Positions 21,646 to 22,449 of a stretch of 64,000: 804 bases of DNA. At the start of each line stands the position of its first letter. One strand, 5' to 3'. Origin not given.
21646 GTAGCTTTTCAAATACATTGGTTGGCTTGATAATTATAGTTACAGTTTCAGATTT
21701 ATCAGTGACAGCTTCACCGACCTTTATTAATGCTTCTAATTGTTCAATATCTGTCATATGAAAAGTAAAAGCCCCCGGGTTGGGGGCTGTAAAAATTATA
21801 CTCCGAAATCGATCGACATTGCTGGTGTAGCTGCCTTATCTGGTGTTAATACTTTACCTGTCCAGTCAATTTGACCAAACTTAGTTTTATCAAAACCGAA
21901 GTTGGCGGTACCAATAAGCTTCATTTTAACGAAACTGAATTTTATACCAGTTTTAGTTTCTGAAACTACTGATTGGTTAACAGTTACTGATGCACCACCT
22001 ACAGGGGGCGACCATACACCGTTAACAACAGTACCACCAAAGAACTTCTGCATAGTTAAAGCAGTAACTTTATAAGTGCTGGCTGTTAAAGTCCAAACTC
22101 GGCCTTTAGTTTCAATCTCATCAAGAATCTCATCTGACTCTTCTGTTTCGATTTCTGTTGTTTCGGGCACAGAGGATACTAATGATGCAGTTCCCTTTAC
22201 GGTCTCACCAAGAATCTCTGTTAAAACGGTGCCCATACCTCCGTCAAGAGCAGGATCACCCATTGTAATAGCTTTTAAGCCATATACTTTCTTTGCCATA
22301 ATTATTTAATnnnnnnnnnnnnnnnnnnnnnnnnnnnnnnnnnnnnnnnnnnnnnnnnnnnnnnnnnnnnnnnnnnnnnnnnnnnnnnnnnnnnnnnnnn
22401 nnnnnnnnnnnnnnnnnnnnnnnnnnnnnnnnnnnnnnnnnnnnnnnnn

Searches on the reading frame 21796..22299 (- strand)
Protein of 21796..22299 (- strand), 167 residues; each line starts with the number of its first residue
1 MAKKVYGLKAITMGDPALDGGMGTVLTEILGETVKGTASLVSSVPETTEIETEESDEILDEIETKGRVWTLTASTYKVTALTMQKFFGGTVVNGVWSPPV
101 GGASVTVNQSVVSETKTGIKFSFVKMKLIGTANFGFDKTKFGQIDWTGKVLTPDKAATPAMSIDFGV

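Call 5: search_protein_families(library=pfam, proteins=[window:21796-22299:-], max_evalue=0.01)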
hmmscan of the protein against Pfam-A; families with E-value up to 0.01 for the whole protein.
window:21796-22299:- (167 aa): 0 families

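Call 6: search_protein_families(library=phrogs, proteins=[window:21796-22299:-], max_evalue=0.01)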
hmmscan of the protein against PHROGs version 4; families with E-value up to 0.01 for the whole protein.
window:21796-22299:- (167 aa): 1 family
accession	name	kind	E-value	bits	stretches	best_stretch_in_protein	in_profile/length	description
phrog_6767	-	unknown function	6.2e-20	72.6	1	5-163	6-165/169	-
